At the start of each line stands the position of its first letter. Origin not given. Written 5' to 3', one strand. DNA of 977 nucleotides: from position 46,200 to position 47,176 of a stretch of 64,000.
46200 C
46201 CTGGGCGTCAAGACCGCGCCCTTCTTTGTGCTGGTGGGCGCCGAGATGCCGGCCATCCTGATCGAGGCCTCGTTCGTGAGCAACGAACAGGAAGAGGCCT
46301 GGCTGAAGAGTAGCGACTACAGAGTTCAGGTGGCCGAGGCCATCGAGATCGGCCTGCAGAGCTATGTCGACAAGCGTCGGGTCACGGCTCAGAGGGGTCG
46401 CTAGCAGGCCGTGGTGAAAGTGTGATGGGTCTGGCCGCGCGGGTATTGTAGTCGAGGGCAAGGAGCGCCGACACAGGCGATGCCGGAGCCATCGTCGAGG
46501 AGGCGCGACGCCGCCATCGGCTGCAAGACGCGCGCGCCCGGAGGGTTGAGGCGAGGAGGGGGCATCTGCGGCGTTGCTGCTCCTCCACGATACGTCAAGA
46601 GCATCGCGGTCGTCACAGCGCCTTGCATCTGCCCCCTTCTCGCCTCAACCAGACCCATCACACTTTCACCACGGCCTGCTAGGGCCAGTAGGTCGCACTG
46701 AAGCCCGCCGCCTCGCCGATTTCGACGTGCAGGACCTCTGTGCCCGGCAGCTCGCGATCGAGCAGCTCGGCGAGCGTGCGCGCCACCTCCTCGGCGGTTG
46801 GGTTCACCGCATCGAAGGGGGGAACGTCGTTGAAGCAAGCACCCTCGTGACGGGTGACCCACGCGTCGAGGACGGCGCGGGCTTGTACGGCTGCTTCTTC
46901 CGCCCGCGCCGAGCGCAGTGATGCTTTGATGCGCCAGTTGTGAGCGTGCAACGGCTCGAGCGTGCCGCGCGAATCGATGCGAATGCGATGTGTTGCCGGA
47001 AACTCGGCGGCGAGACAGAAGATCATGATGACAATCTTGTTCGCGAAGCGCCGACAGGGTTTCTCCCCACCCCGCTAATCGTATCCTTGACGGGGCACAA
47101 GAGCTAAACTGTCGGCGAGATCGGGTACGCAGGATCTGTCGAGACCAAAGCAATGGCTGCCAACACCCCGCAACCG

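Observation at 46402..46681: A MITE/REP-like element with 33-bp terminal inverted repeats fits exactly between two convergent stop codons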

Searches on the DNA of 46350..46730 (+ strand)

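Call 44: search_rna_families(source=window, start=46350, end=46730, threshold=evalue, max_evalue=1)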
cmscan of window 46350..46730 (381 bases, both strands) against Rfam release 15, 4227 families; matches with E-value up to 1: 7.
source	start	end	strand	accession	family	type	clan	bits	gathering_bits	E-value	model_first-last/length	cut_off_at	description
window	46544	46650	+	RF04159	MIR1437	Gene; miRNA;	-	31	168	0.0016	1-192/192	no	MIR1437 microRNA precursor family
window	46544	46650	-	RF04159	MIR1437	Gene; miRNA;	-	28.5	168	0.0056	1-192/192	no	MIR1437 microRNA precursor family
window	46513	46684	-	RF04119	MIR1858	Gene; miRNA;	-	23.3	137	0.092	1-197/197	no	MIR1858 microRNA precursor family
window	46546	46648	+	RF00942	mir-1224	Gene; miRNA;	-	22.6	105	0.094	1-86/86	no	mir-1224 microRNA precursor family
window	46544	46650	+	RF04119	MIR1858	Gene; miRNA;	-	22.2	137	0.16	58-146/197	no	MIR1858 microRNA precursor family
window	46533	46657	+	RF03341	mir-943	Gene; miRNA;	-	19.1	95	0.88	1-98/98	no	mir-943 microRNA precursor family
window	46545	46652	+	RF00912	mir-877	Gene; miRNA;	-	18.2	47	0.55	1-86/86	no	mir-877 microRNA precursor family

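Call 61: search_dna_similar(query=window:46402-46681:+, collection=plasmids, mode=distant, max_evalue=0.01)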
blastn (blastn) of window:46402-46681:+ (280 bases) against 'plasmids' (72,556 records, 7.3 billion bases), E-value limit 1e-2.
No match.

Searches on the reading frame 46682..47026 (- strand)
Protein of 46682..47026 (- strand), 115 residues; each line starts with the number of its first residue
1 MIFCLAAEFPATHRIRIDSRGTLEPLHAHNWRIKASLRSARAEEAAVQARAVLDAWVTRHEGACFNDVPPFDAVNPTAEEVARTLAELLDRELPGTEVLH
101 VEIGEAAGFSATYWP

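Call 23: find_encoding_contigs(protein=window:46682-47026:-, flank=3000, max_places=10)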
Protein seq(115 aa) (115 aa): 4 contigs read that carry it; 3 places shown.
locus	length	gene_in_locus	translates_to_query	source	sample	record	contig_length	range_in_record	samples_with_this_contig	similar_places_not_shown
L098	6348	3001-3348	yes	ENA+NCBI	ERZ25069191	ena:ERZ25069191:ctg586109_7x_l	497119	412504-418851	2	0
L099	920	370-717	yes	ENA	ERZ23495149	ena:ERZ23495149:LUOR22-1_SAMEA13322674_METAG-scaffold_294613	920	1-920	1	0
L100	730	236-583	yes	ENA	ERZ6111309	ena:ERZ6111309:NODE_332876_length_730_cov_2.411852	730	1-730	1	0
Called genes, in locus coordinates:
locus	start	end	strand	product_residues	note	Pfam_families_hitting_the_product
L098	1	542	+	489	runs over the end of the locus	PF02789:Peptidase_M17_N, PF00883:Peptidase_M17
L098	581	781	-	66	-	-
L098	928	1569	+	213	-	PF02272:DHHA1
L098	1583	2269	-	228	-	PF04367:DUF502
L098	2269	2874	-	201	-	PF01066:CDP-OH_P_transf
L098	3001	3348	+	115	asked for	PF01242:PTPS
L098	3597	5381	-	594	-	PF11741:AMIN, PF01520:Amidase_3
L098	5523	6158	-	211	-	PF01464:SLT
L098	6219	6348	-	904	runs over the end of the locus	PF01411:tRNA-synt_2c, PF07973:tRNA_SAD, PF02272:DHHA1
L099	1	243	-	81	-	?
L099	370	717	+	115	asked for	PF01242:PTPS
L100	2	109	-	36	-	?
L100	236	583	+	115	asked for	PF01242:PTPS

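Call 27: find_homologous_proteins(query=window:46682-47026:-, max_evalue=1e-10)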
Query seq(115 aa) (115 aa): 107 proteins with E <= 1e-10 among 155 candidates.
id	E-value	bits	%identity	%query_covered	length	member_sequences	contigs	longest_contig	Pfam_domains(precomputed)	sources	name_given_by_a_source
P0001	1.1e-63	231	92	100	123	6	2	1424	PF01242.25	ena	-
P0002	1.6e-61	224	89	100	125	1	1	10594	PF01242.25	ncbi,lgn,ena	-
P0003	2.6e-61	223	88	100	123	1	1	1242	PF01242.25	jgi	-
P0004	3.6e-57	210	85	100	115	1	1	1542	PF01242.25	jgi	-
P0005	3.2e-47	178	71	100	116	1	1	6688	PF01242.25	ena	-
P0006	4.0e-46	174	67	100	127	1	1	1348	PF01242.25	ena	-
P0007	4.0e-43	165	67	100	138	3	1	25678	PF01242.25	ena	-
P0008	6.8e-43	164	67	100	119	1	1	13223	PF01242.25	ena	-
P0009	6.5e-42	161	66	98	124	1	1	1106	PF01242.25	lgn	-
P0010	9.9e-42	160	67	100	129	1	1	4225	PF01242.25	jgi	jgi:6-pyruvoyltetrahydropterin/6-carboxytetrahydropterin synthase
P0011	1.4e-41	160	67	98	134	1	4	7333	PF01242.25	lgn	-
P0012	2.8e-41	159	65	98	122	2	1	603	PF01242.25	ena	-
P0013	3.1e-41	159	65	98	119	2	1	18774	PF01242.25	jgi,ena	-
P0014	3.4e-41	158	66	98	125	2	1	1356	PF01242.25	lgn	-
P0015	3.5e-41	158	65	98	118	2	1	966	PF01242.25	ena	-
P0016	7.0e-41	157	66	98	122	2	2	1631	PF01242.25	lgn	-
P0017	8.8e-41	157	69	100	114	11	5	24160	PF01242.25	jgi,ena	jgi:6-pyruvoyltetrahydropterin/6-carboxytetrahydropterin synthase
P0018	1.7e-40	156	67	100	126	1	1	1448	PF01242.25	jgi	jgi:6-pyruvoyltetrahydropterin/6-carboxytetrahydropterin synthase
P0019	3.4e-40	155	64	98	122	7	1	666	PF01242.25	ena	-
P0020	6.5e-40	154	63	100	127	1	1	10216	PF01242.25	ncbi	ncbi:MAG: 6-pyruvoyl tetrahydropterin synthase family protein [Acidobacteriota bacterium]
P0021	7.1e-40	154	65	98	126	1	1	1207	PF01242.25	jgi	-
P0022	7.3e-40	154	64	98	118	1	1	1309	PF01242.25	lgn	-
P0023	1.2e-39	153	63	100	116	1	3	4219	PF01242.25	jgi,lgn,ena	jgi:6-pyruvoyltetrahydropterin/6-carboxytetrahydropterin synthase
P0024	2.8e-39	152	64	98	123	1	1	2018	PF01242.25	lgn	-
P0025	2.9e-39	152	64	100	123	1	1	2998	PF01242.25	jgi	-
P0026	3.8e-39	152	60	98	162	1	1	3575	PF01242.25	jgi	-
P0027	4.1e-39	152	65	100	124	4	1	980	PF01242.25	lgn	-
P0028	4.9e-39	151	63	98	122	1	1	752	PF01242.25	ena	-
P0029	7.3e-39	151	63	99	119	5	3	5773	PF01242.25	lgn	-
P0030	1.0e-38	150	66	95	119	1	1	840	PF01242.25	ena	-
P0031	1.0e-38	150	62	100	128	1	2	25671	PF01242.25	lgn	-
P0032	1.4e-38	150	62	100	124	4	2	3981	PF01242.25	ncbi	-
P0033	2.1e-38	149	62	99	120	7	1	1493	PF01242.25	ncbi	-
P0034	2.9e-38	149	63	98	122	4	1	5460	PF01242.25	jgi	-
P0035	3.3e-38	149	59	100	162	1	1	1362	PF01242.25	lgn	-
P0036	4.3e-38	148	64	98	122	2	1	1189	PF01242.25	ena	-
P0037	4.5e-38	148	62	100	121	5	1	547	PF01242.25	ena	-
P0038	4.5e-38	148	61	99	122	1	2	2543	PF01242.25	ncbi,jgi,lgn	-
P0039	7.3e-38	148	61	100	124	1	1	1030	PF01242.25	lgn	-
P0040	8.8e-38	147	61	100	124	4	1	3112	PF01242.25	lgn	-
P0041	8.9e-38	147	61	100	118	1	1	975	PF01242.25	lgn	-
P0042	3.4e-37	145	60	99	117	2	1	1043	PF01242.25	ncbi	-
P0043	4.2e-37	145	61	98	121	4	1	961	PF01242.25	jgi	jgi:6-pyruvoyltetrahydropterin/6-carboxytetrahydropterin synthase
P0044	5.1e-37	145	59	100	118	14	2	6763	PF01242.25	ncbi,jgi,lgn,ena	-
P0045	8.1e-37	144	59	99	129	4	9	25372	PF01242.25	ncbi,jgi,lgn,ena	-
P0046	8.7e-37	144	59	100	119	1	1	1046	PF01242.25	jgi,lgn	jgi:6-pyruvoyltetrahydropterin/6-carboxytetrahydropterin synthase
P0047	1.1e-36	144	59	99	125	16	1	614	PF01242.25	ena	-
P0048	2.0e-36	143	60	100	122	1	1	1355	PF01242.25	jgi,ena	-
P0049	4.4e-36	142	63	100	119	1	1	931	PF01242.25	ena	-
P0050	1.2e-35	141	62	97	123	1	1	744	PF01242.25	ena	-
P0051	1.6e-35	140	61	100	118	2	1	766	PF01242.25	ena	-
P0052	1.9e-35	140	60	100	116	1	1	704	PF01242.25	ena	-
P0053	2.2e-35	140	59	98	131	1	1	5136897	PF01242.25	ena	-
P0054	2.6e-35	139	59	100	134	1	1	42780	PF01242.25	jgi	-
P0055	4.3e-35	139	62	100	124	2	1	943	PF01242.25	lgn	-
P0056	5.1e-35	138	59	100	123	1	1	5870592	PF01242.25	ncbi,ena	-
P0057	7.6e-35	138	59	100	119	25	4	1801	PF01242.25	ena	-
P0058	9.0e-35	138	58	100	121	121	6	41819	PF01242.25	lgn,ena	-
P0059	9.6e-35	138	60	100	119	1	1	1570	PF01242.25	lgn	-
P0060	9.6e-35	138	57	100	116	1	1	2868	PF01242.25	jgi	-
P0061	1.4e-34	137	59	100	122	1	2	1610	PF01242.25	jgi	jgi:6-pyruvoyltetrahydropterin/6-carboxytetrahydropterin synthase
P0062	2.6e-34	136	58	100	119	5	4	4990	PF01242.25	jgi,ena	-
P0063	3.5e-34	136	58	98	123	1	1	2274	PF01242.25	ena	-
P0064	4.6e-34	135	58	100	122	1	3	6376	PF01242.25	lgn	-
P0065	6.2e-34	135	58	99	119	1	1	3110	PF01242.25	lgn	-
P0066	1.1e-33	134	59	97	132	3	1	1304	PF01242.25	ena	-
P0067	1.6e-33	134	59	100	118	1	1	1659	PF01242.25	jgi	jgi:6-pyruvoyltetrahydropterin/6-carboxytetrahydropterin synthase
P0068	2.0e-33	133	57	98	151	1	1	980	PF01242.25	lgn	-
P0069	2.0e-33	133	56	100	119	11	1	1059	PF01242.25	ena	-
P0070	2.4e-33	133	91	60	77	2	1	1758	PF01242.25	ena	-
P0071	4.1e-33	132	61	93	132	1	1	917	PF01242.25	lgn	-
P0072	8.9e-33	131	57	99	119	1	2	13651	PF01242.25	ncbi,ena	-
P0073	2.2e-32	130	55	100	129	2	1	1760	PF01242.25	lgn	-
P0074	8.0e-32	128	58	100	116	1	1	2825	PF01242.25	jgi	jgi:6-pyruvoyltetrahydropterin/6-carboxytetrahydropterin synthase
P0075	8.6e-32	128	56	93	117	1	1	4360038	PF01242.25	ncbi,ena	-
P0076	9.0e-32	128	58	98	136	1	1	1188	PF01242.25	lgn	-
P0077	5.6e-31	125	56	100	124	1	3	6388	PF01242.25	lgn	-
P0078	6.7e-31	125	54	100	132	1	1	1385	PF01242.25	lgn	-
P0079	1.0e-30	125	56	98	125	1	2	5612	PF01242.25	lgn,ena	-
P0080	2.4e-30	123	53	100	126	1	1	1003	PF01242.25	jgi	jgi:6-pyruvoyltetrahydropterin/6-carboxytetrahydropterin synthase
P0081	3.0e-30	123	54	98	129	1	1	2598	PF01242.25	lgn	-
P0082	3.5e-30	123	49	100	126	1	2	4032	PF01242.25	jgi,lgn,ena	-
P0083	3.8e-30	123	52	100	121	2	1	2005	PF01242.25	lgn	-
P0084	6.9e-30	122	54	100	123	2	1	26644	PF01242.25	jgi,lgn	jgi:6-pyruvoyltetrahydropterin/6-carboxytetrahydropterin synthase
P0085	1.5e-29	121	52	93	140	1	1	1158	PF01242.25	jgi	-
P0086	2.2e-29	120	52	100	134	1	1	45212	PF01242.25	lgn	-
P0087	4.5e-29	119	57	98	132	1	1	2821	PF01242.25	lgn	-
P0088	6.0e-29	119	55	98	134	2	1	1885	PF01242.25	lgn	-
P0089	6.4e-29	119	54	93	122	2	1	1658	PF01242.25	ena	-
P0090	8.2e-29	118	53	100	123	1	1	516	PF01242.25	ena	-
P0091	1.0e-28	118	52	97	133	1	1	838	PF01242.25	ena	-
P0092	1.1e-28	118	52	100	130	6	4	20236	PF01242.25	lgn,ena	-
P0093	1.5e-28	118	55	98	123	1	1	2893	PF01242.25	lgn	-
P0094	2.3e-28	117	51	100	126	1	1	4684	PF01242.25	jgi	-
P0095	3.1e-28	117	51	98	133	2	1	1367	PF01242.25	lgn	-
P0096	6.2e-28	116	50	100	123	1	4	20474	PF01242.25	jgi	-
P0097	6.3e-28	116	51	100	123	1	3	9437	PF01242.25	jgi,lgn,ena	-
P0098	1.4e-27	115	51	99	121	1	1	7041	PF01242.25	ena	-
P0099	1.4e-27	115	53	98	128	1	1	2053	PF01242.25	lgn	-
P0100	1.8e-27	114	56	93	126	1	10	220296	PF01242.25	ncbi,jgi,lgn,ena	jgi:6-pyruvoyltetrahydropterin/6-carboxytetrahydropterin synthase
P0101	1.2e-26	112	46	97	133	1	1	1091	PF01242.25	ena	-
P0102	1.5e-26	111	54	93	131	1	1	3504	PF01242.25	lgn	-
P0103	2.4e-26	111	55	98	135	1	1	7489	PF01242.25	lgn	-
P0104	1.3e-23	102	54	93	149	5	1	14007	PF01242.25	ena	-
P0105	1.1e-21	96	47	100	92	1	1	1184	PF01242.25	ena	-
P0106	1.7e-17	82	62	52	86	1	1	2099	PF01242.25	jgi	jgi:6-pyruvoyltetrahydropterin/6-carboxytetrahydropterin synthase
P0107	1.4e-14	73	40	98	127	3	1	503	PF01242.25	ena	-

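Call 29: find_encoding_contigs(protein=P0002, flank=3000, max_places=4)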
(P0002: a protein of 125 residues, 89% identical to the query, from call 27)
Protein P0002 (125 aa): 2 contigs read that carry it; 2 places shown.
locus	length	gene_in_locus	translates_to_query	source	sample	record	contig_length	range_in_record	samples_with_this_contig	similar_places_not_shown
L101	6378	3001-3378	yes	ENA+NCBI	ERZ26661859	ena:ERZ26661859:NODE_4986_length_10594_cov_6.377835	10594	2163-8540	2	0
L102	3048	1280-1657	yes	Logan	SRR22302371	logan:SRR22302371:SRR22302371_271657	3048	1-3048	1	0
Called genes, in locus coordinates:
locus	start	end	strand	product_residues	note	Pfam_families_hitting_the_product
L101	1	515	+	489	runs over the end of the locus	PF02789:Peptidase_M17_N, PF00883:Peptidase_M17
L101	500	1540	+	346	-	PF01368:DHH, PF02272:DHHA1 (weak)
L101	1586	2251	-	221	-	PF04367:DUF502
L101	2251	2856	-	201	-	PF01066:CDP-OH_P_transf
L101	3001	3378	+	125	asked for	PF01242:PTPS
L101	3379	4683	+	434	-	PF13429:TPR_15 (weak), PF13432:TPR_16 (weak), PF14559:TPR_19, PF07719:TPR_2 (weak), PF13414:TPR_11 (weak), PF13424:TPR_12 (weak), PF13432:TPR_16 (weak), PF14559:TPR_19 (weak), +15 more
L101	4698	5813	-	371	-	PF11741:AMIN, PF01520:Amidase_3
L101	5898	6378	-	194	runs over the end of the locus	PF13525:YfiO (faint)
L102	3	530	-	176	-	?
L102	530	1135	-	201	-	PF01066:CDP-OH_P_transf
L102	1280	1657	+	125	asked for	PF01242:PTPS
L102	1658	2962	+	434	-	PF13429:TPR_15 (weak), PF13432:TPR_16 (weak), PF14559:TPR_19, PF07719:TPR_2 (weak), PF13414:TPR_11 (weak), PF13424:TPR_12 (weak), PF13432:TPR_16 (weak), PF14559:TPR_19 (weak), +15 more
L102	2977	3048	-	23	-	?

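Call 30: find_encoding_contigs(protein=P0001, flank=3000, max_places=4)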
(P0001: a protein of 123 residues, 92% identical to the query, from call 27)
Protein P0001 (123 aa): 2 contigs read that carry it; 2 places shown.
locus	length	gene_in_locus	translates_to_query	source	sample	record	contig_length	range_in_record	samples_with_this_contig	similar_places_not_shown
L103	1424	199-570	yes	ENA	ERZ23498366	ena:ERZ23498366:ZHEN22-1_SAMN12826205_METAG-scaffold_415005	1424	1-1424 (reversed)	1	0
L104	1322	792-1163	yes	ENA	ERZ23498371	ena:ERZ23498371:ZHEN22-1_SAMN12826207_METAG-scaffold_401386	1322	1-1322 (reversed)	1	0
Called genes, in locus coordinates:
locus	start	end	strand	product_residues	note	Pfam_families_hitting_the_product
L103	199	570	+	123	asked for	PF01242:PTPS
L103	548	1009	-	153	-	PF01520:Amidase_3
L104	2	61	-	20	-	?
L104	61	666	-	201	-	PF01066:CDP-OH_P_transf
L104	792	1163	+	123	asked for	PF01242:PTPS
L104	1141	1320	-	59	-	?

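Call 34: find_encoding_contigs(protein=P0004, flank=3000, max_places=4)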
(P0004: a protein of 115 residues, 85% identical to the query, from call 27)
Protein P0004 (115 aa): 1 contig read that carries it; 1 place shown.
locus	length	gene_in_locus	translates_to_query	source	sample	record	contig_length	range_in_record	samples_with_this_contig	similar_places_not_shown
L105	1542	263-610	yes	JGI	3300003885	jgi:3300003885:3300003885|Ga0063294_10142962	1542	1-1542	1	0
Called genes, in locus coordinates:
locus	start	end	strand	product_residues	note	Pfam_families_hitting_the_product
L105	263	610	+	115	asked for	PF01242:PTPS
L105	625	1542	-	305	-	?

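Call 35: find_encoding_contigs(protein=P0003, flank=3000, max_places=4)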
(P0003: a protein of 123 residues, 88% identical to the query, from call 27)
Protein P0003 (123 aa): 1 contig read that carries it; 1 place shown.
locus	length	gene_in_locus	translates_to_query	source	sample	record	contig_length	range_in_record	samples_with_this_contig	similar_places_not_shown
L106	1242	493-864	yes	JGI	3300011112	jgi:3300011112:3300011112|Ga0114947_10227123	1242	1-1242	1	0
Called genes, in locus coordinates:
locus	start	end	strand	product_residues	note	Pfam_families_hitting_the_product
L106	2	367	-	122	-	?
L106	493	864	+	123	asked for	PF01242:PTPS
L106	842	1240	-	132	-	?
